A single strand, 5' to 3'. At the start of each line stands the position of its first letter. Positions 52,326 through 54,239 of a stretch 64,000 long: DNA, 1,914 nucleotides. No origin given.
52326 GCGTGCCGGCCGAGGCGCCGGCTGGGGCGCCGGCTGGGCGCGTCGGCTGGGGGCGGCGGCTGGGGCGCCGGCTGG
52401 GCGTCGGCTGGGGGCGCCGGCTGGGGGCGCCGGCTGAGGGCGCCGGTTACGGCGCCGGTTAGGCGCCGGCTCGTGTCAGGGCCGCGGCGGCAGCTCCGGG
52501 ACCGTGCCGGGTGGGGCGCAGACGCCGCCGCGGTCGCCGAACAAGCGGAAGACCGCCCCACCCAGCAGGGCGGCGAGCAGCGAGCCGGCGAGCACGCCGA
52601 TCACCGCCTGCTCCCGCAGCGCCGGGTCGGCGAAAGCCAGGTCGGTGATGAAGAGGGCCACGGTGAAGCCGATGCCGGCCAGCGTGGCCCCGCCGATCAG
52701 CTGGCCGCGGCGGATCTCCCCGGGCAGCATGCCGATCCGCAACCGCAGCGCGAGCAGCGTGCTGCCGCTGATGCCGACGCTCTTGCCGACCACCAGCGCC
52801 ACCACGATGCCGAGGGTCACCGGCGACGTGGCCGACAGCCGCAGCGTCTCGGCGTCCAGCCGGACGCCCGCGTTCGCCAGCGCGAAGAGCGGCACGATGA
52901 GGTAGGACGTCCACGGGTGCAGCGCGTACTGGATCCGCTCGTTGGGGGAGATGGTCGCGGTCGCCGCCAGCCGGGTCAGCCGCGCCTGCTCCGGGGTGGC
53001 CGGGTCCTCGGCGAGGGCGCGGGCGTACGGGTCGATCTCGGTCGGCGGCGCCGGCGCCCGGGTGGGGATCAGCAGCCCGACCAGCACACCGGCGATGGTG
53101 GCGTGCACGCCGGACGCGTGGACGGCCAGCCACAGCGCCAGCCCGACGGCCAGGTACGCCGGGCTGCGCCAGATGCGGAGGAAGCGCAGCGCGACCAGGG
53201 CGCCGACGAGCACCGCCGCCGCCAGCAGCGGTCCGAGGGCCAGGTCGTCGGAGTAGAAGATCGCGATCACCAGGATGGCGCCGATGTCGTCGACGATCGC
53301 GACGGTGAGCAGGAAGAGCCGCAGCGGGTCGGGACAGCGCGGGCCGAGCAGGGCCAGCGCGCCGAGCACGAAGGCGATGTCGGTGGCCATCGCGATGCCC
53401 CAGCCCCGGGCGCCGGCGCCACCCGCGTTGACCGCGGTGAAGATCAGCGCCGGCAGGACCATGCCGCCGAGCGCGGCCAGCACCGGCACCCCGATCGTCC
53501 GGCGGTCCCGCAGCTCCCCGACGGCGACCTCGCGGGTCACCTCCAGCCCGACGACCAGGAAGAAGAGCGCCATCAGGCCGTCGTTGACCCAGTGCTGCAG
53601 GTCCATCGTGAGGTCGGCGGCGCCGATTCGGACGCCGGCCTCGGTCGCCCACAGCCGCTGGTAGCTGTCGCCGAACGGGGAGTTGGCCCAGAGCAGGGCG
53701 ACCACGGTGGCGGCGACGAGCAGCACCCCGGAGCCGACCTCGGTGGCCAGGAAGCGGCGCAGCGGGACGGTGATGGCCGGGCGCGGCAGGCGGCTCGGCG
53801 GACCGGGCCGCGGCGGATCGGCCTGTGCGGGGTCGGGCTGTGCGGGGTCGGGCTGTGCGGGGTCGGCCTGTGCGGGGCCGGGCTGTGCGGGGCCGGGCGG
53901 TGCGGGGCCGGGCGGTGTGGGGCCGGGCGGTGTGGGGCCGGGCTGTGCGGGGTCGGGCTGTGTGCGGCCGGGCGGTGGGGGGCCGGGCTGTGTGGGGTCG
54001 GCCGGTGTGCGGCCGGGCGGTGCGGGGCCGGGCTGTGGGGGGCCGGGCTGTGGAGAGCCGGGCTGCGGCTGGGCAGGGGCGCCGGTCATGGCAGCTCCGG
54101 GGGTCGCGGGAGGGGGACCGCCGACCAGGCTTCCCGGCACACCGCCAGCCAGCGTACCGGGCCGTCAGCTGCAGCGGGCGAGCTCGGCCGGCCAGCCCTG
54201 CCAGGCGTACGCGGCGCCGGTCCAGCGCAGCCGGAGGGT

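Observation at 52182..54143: Near-identical ~50-nt leader (including the RBS) upstream of both nhaA and the CBS-ArsB/NhaD operon: candidate cation-responsive cis-regulatory element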

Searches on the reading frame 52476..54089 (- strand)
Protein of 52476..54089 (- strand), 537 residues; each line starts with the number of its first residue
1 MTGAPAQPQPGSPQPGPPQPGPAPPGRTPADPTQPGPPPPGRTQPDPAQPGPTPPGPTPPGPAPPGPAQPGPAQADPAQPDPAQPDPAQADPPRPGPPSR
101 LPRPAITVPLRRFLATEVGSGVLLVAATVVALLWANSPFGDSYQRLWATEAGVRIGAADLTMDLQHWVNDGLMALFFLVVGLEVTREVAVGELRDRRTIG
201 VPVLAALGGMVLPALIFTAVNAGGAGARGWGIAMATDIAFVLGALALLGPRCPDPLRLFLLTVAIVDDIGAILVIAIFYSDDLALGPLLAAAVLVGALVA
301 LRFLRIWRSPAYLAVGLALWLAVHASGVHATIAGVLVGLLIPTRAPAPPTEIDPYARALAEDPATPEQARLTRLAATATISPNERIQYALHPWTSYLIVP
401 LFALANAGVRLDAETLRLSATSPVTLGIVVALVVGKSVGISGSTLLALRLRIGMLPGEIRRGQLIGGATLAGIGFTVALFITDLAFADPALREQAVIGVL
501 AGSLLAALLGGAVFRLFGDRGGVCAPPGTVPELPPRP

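Call 8: search_protein_families(library=pfam, proteins=[window:52476-54089:-])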
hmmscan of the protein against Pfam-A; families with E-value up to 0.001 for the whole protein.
window:52476-54089:- (537 aa): 1 family
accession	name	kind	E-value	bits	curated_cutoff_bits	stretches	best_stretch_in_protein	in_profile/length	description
PF06965.17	Na_H_antiport_1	-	2.5e-141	471.3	23.5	1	112-512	2-372/374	Na+/H+ antiporter 1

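Call 9: find_homologous_proteins(query=window:52476-53780:-)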
Query window:52476-53780:- (434 aa): 7999 proteins with E <= 0.001 among 8000 candidates; the best 120 are listed.
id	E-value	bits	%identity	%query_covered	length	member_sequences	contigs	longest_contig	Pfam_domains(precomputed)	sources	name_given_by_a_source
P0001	2.8e-249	845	93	100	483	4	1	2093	PF06965.18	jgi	jgi:Na+:H+ antiporter, NhaA family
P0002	1.7e-234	797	86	100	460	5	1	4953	PF06965.18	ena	-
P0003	5.7e-234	795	85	100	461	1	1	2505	PF06965.18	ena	-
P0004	2.5e-231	786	86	99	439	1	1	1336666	PF06965.18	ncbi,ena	-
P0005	9.3e-230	781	85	99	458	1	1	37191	PF06965.18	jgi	jgi:Na+:H+ antiporter, NhaA family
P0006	4.7e-226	769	83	100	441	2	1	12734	PF06965.18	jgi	jgi:Na+/H+ antiporter NhaA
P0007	8.4e-221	751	83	100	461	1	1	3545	PF06965.18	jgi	jgi:Na+:H+ antiporter, NhaA family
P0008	5.1e-219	746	81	100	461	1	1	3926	PF06965.18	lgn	-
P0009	1.7e-216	737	80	100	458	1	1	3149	PF06965.18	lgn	-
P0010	4.1e-215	733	80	100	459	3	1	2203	PF06965.18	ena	-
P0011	1.8e-214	731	80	100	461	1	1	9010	PF06965.18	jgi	jgi:NhaA family Na+:H+ antiporter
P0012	1.9e-214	730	79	100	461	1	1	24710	PF06965.18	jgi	jgi:Na+:H+ antiporter, NhaA family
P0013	1.1e-213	728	79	100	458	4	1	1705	PF06965.18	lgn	-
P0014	1.1e-213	728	79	100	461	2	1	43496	PF06965.18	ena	-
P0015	2.3e-213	727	78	100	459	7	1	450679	PF06965.18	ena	-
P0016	3.3e-213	726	79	100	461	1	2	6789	PF06965.18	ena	-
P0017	6.4e-213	725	80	98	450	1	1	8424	PF06965.18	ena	-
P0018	1.6e-212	724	79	100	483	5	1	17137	PF06965.18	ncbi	ncbi:MAG TPA: Na+/H+ antiporter NhaA [Mycobacteriales bacterium]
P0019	2.3e-212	724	78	100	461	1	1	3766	PF06965.18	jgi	jgi:Na+:H+ antiporter, NhaA family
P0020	3.2e-212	723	79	100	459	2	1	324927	PF06965.18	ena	-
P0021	4.2e-212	723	79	100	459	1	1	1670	PF06965.18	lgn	-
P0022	9.6e-212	722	78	100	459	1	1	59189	PF06965.18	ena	-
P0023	4.5e-211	719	79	100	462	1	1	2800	PF06965.18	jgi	jgi:NhaA family Na+:H+ antiporter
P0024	5.6e-211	719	78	100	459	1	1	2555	PF06965.18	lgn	-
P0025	8.6e-211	718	78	100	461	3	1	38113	PF06965.18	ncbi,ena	-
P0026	6.8e-210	715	78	100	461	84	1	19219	PF06965.18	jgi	jgi:Na+:H+ antiporter, NhaA family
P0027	7.8e-210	715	78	100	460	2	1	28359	PF06965.18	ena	-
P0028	5.4e-209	713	78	100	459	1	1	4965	PF06965.18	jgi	jgi:NhaA family Na+:H+ antiporter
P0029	6.9e-209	712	78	100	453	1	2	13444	PF06965.18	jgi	jgi:Na+:H+ antiporter, NhaA family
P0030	2.7e-208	710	80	100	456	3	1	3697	PF06965.18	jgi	jgi:Na+:H+ antiporter, NhaA family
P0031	1.4e-207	708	77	100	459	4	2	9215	PF06965.18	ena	-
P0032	3.2e-207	707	81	96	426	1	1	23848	PF06965.18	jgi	jgi:Na+/H+ antiporter NhaA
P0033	6.7e-207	706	79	99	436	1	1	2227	PF06965.18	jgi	jgi:Na+/H+ antiporter NhaA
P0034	4.9e-206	703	77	100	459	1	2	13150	PF06965.18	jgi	jgi:NhaA family Na+:H+ antiporter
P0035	2.0e-205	701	78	99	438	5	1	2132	PF06965.18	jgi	jgi:Na+/H+ antiporter NhaA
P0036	1.2e-204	698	77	100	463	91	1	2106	PF06965.18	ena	-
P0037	1.8e-204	698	76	100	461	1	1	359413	PF06965.18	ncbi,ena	-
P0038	1.8e-201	688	80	95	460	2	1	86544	PF06965.18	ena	-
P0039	1.4e-200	685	77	97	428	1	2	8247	PF06965.18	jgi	jgi:Na+/H+ antiporter NhaA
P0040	1.5e-200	685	77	97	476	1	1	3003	PF06965.18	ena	-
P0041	3.1e-199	680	74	100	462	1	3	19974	PF06965.18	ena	-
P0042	7.4e-195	666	74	100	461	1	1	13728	PF06965.18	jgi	jgi:NhaA family Na+:H+ antiporter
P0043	3.3e-183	628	76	95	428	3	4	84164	PF06965.18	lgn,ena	-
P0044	2.4e-182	625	78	89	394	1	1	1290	PF06965.18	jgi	jgi:Na+/H+ antiporter NhaA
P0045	4.5e-181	621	77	89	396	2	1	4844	PF06965.18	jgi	jgi:Na+/H+ antiporter NhaA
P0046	5.2e-179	614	77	89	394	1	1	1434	PF06965.18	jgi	jgi:Na+/H+ antiporter NhaA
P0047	2.1e-174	599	77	87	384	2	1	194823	PF06965.18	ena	-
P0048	4.6e-166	571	67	98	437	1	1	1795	PF06965.18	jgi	jgi:Na+/H+ antiporter NhaA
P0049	1.6e-162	559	77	82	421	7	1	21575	PF06965.18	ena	-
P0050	4.9e-154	531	60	99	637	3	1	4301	PF06965.18,PF01323.27,PF13462.13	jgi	-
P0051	1.3e-153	530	77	77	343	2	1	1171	PF06965.18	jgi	jgi:NhaA family Na+:H+ antiporter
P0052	2.1e-153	529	78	77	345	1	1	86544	PF06965.18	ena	-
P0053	2.1e-152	526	59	100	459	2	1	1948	PF06965.18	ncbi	-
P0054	1.4e-151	523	60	97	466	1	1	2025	PF06965.18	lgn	-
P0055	3.3e-151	522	59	100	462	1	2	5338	PF06965.18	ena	-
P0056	3.3e-151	522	59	100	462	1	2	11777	PF06965.18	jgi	-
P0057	6.1e-151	521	60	97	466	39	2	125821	PF06965.18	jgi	jgi:NhaA family Na+:H+ antiporter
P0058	6.2e-151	521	59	100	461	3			PF06965.18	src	-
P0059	8.1e-151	521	60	97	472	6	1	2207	PF06965.18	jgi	jgi:Na+:H+ antiporter, NhaA family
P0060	1.7e-150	520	58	100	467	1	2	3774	PF06965.18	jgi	jgi:NhaA family Na+:H+ antiporter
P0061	2.2e-150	519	58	100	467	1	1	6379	PF06965.18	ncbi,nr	ncbi:MAG: Na+/H+ antiporter NhaA [Blastococcus sp.]|nr:Na+/H+ antiporter NhaA [Blastococcus sp.]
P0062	2.3e-150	519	59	100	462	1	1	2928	PF06965.18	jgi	jgi:Na+/H+ antiporter NhaA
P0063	2.3e-150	519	59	100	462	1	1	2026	PF06965.18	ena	-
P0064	2.6e-150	519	59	100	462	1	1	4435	PF06965.18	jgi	jgi:Na+/H+ antiporter NhaA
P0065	2.7e-150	519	59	100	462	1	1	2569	PF06965.18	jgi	jgi:NhaA family Na+:H+ antiporter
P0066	3.0e-150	519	59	97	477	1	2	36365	PF06965.18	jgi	jgi:Na+/H+ antiporter NhaA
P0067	3.9e-150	519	59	100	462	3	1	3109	PF06965.18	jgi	jgi:NhaA family Na+:H+ antiporter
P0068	4.5e-150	518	59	97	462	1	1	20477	PF06965.18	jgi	jgi:Na+/H+ antiporter NhaA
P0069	5.5e-150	518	58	100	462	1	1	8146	PF06965.18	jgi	jgi:Na+:H+ antiporter, NhaA family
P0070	7.2e-150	518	59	100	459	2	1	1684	PF06965.18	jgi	-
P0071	7.4e-150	518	60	97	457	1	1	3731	PF06965.18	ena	-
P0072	7.4e-150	518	59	100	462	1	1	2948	PF06965.18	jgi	jgi:NhaA family Na+:H+ antiporter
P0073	8.4e-150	518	58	97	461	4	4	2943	PF06965.18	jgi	jgi:NhaA family Na+:H+ antiporter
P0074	9.2e-150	517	59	97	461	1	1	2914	PF06965.18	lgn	-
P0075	1.0e-149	517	59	100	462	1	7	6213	PF06965.18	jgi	jgi:NhaA family Na+:H+ antiporter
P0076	1.2e-149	517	59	100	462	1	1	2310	PF06965.18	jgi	jgi:NhaA family Na+:H+ antiporter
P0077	1.5e-149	517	58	100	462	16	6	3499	PF06965.18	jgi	jgi:Na+:H+ antiporter, NhaA family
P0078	1.7e-149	517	59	98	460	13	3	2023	PF06965.18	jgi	jgi:NhaA family Na+:H+ antiporter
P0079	1.9e-149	516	59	100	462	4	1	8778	PF06965.18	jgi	jgi:Na+/H+ antiporter NhaA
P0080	2.0e-149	516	61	99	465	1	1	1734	PF06965.18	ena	-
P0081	2.1e-149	516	59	100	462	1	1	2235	PF06965.18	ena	-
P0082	4.5e-149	515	59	100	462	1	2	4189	PF06965.18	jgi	jgi:NhaA family Na+:H+ antiporter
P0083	4.6e-149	515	59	97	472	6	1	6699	PF06965.18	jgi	jgi:Na+:H+ antiporter, NhaA family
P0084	4.6e-149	515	60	93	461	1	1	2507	PF06965.18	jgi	jgi:Na+:H+ antiporter, NhaA family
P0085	5.2e-149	515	58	100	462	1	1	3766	PF06965.18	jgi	jgi:Na+/H+ antiporter NhaA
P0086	6.1e-149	515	61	100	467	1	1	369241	PF06965.18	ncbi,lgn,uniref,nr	ncbi:Na+/H+ antiporter NhaA [Catellatospora tritici]|uniref:Na+/H+ antiporter NhaA n=1 Tax=Catellato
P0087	8.0e-149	514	59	97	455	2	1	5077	PF06965.18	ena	-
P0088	8.1e-149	514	58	100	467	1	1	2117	PF06965.18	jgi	jgi:Na+/H+ antiporter NhaA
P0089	1.0e-148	514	59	100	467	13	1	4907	PF06965.18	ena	-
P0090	1.0e-148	514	59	100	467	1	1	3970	PF06965.18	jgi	jgi:Na+/H+ antiporter NhaA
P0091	1.0e-148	514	58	100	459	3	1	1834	PF06965.18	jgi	jgi:Na+:H+ antiporter, NhaA family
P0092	1.5e-148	513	57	100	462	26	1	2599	PF06965.18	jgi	jgi:NhaA family Na+:H+ antiporter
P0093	1.8e-148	513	60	98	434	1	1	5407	PF06965.18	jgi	jgi:Na+/H+ antiporter NhaA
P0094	1.9e-148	513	61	98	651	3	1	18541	PF06965.18,PF01323.27,PF13462.13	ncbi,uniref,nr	ncbi:Na+/H+ antiporter NhaA [Actinomadura logoneensis]|uniref:Na(+)/H(+) antiporter NhaA n=1 Tax=Act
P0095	1.9e-148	513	58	100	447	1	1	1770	PF06965.18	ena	-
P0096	2.1e-148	513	58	100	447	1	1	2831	PF06965.18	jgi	jgi:Na+/H+ antiporter NhaA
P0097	2.1e-148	513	58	100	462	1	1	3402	PF06965.18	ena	-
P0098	2.4e-148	513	62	96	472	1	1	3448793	PF06965.18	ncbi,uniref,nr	ncbi:Na(+)/H(+) antiporter NhaA [Paraoerskovia sediminicola]|uniref:Na(+)/H(+) antiporter NhaA n=1 T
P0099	2.9e-148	512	59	97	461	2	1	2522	PF06965.18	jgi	jgi:Na+:H+ antiporter, NhaA family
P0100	3.4e-148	512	59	100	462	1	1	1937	PF06965.18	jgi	jgi:NhaA family Na+:H+ antiporter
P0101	3.5e-148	512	59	98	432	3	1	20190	PF06965.18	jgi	jgi:Na+/H+ antiporter NhaA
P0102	3.5e-148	512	58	100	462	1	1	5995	PF06965.18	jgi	jgi:Na+/H+ antiporter NhaA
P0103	3.6e-148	512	59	100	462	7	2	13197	PF06965.18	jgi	jgi:NhaA family Na+:H+ antiporter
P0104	4.9e-148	512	58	100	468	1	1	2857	PF06965.18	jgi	jgi:Na+:H+ antiporter, NhaA family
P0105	5.3e-148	512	58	100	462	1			PF06965.18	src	-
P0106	5.3e-148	512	60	100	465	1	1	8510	PF06965.18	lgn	-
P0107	5.5e-148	512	57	100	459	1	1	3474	PF06965.18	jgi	jgi:Na+:H+ antiporter, NhaA family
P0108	6.2e-148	511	58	100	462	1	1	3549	PF06965.18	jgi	jgi:Na+/H+ antiporter NhaA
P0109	6.4e-148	511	58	100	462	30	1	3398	PF06965.18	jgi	jgi:Na+:H+ antiporter, NhaA family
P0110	6.5e-148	511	58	100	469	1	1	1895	PF06965.18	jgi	jgi:Na+/H+ antiporter NhaA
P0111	7.0e-148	511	61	99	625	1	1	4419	PF06965.18,PF01323.27,PF13462.13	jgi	jgi:Na+/H+ antiporter NhaA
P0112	7.0e-148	511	59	100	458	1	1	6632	PF06965.18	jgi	jgi:NhaA family Na+:H+ antiporter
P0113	7.6e-148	511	58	100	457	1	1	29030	PF06965.18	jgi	jgi:NhaA family Na+:H+ antiporter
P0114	7.6e-148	511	60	93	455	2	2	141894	PF06965.18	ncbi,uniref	ncbi:Na+/H+ antiporter NhaA [Cellulomonas sp. P22]|uniref:Na+/H+ antiporter NhaA n=1 Tax=Cellulomona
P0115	7.7e-148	511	60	98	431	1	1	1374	PF06965.18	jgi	jgi:Na+/H+ antiporter NhaA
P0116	7.8e-148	511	60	98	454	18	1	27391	PF06965.18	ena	-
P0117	1.1e-147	511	58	100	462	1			PF06965.18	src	-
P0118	1.1e-147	511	59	100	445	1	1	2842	PF06965.18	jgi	jgi:Na+/H+ antiporter NhaA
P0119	1.2e-147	510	58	100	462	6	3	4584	PF06965.18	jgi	jgi:NhaA family Na+:H+ antiporter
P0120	1.4e-147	510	58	97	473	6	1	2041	PF06965.18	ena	-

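Call 10: find_encoding_contigs(protein=P0004, flank=5000, max_places=3)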
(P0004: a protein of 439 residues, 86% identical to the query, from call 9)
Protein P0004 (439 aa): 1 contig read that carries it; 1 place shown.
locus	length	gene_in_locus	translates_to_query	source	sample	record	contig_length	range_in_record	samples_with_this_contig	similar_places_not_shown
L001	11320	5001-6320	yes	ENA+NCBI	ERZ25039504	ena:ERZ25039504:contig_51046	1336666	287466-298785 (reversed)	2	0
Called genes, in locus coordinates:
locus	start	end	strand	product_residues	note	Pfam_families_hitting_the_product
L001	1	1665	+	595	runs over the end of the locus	-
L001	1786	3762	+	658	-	PF16177:ACAS_N, PF00501:AMP-binding, PF13193:AMP-binding_C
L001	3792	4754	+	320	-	-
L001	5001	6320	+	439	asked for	PF06965:Na_H_antiport_1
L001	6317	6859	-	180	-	PF13462:Thioredoxin_4, PF01323:DSBA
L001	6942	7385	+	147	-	PF00571:CBS (weak)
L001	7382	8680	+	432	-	PF02040:ArsB, PF03600:CitMHS, PF06450:NhaB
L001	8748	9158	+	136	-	PF07332:Phage_holin_3_6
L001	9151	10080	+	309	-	PF00561:Abhydrolase_1, PF12146:Hydrolase_4, PF12697:Abhydrolase_6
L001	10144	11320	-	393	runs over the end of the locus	PF02674:Colicin_V, PF00089:Trypsin, PF13365:Trypsin_2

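Call 11: find_encoding_contigs(protein=P0015, flank=5000, max_places=3)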
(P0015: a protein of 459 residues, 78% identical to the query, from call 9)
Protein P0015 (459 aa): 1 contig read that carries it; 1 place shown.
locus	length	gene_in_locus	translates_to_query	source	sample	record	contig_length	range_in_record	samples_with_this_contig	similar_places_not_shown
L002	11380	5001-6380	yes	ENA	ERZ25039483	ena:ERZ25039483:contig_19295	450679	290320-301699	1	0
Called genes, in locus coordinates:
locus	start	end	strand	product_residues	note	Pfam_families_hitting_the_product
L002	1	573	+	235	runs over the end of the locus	PF00482:T2SSF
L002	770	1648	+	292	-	PF00702:Hydrolase, PF12710:HAD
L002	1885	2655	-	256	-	-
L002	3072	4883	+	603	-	PF16177:ACAS_N (weak), PF00501:AMP-binding, PF13193:AMP-binding_C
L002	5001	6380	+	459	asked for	PF06965:Na_H_antiport_1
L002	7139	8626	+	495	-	PF00999:Na_H_Exchanger, PF02080:TrkA_C (weak)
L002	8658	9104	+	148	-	-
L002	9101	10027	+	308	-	PF00561:Abhydrolase_1, PF12146:Hydrolase_4, PF12697:Abhydrolase_6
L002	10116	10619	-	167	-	PF01609:DDE_Tnp_1, PF13751:DDE_Tnp_1_6 (weak)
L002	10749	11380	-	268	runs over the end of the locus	PF05598:DUF772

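Call 12: find_encoding_contigs(protein=P0037, flank=5000, max_places=3)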
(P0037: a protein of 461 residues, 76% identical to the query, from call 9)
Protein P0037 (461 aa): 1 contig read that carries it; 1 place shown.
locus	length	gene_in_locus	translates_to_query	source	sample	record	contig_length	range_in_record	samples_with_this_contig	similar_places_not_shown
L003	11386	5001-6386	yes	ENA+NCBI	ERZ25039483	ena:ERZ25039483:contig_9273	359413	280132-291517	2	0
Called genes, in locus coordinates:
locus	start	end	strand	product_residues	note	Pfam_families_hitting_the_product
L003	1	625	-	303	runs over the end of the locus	PF01609:DDE_Tnp_1, PF13612:DDE_Tnp_1_3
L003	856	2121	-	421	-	PF07291:MauE, PF13462:Thioredoxin_4, PF01323:DSBA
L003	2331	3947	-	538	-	-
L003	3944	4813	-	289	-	PF00005:ABC_tran, PF13304:AAA_21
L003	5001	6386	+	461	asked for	PF06965:Na_H_antiport_1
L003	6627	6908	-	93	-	PF26345:ScoMcrA_N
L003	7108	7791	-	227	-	PF00106:adh_short, PF13561:adh_short_C2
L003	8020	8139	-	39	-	-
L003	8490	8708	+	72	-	-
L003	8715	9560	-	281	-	PF00775:Dioxygenase_C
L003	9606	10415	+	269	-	PF00657:Lipase_GDSL, PF13472:Lipase_GDSL_2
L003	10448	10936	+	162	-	PF00484:Pro_CA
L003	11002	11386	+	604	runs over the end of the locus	PF00270:DEAD, PF00271:Helicase_C, PF16124:RecQ_Zn_bind, PF09382:RQC, PF00570:HRDC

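Call 21: find_encoding_contigs(protein=P0086, flank=3000, max_places=2)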
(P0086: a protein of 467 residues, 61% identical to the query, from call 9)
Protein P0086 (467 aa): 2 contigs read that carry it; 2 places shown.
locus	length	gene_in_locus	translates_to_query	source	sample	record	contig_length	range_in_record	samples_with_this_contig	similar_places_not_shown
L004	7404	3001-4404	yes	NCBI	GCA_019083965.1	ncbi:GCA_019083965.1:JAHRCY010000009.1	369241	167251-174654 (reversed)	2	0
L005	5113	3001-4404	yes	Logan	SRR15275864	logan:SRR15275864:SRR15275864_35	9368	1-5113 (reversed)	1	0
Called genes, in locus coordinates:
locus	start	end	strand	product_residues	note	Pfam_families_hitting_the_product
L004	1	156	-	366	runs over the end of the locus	PF00296:Bac_luciferase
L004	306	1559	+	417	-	-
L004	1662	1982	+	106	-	-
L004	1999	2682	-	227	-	PF10067:DUF2306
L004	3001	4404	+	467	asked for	PF06965:Na_H_antiport_1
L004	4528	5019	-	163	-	PF13462:Thioredoxin_4, PF01323:DSBA (weak)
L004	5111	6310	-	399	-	PF07228:SpoIIE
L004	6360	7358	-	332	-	-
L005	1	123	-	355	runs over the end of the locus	PF00296:Bac_luciferase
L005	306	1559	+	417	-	-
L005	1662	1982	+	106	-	-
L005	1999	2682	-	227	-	PF10067:DUF2306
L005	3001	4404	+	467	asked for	PF06965:Na_H_antiport_1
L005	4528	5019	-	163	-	PF13462:Thioredoxin_4, PF01323:DSBA (weak)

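Call 22: find_encoding_contigs(protein=P0057, flank=3000, max_places=2)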
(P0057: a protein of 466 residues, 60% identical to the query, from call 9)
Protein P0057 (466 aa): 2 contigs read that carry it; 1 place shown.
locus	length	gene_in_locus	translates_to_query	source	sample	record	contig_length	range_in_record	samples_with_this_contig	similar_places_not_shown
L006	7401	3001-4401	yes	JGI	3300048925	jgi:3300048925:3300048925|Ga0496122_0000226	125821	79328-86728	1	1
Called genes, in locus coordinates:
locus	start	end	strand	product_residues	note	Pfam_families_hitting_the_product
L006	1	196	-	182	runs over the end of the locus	PF01047:MarR, PF09339:HTH_IclR (weak), PF12802:MarR_2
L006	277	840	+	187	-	PF01936:NYN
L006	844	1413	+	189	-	PF08002:DUF1697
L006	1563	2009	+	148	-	PF11969:DcpS_C, PF01230:HIT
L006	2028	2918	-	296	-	PF00106:adh_short, PF08659:KR, PF13561:adh_short_C2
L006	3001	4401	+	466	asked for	PF06965:Na_H_antiport_1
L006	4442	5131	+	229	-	-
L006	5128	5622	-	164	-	PF13462:Thioredoxin_4, PF01323:DSBA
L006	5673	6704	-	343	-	PF01073:3Beta_HSD, PF01370:Epimerase, PF13460:NAD_binding_10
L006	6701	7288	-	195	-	-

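Call 23: find_encoding_contigs(protein=P0043, flank=5000, max_places=4)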
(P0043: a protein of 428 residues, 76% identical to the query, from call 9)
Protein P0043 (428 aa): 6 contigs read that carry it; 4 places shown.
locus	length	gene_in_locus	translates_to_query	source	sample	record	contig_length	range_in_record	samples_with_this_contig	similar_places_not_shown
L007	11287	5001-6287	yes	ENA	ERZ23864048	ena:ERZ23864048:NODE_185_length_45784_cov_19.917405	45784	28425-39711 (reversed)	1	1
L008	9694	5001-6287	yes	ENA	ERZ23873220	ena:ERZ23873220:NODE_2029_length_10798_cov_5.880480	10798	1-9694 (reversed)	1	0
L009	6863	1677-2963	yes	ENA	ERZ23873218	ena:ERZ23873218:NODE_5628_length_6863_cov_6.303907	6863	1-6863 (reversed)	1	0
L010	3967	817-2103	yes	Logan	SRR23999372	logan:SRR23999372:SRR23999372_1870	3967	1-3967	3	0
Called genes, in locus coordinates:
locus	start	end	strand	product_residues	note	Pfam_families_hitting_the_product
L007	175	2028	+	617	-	-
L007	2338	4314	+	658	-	PF16177:ACAS_N, PF00501:AMP-binding, PF13193:AMP-binding_C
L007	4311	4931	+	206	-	-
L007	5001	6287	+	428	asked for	PF06965:Na_H_antiport_1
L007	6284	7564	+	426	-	PF02040:ArsB, PF03600:CitMHS, PF06450:NhaB (weak)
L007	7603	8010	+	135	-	PF07332:Phage_holin_3_6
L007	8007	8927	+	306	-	PF00561:Abhydrolase_1, PF12146:Hydrolase_4, PF12697:Abhydrolase_6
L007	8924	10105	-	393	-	PF02674:Colicin_V, PF00089:Trypsin, PF13365:Trypsin_2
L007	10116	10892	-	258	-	PF00293:NUDIX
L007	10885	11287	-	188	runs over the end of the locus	PF00578:AhpC-TSA, PF08534:Redoxin, PF00085:Thioredoxin (faint)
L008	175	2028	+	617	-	-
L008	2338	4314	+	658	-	PF16177:ACAS_N, PF00501:AMP-binding, PF13193:AMP-binding_C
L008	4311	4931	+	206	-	-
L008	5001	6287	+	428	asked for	PF06965:Na_H_antiport_1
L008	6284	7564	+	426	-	PF02040:ArsB, PF03600:CitMHS, PF06450:NhaB (weak)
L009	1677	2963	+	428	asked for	PF06965:Na_H_antiport_1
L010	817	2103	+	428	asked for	PF06965:Na_H_antiport_1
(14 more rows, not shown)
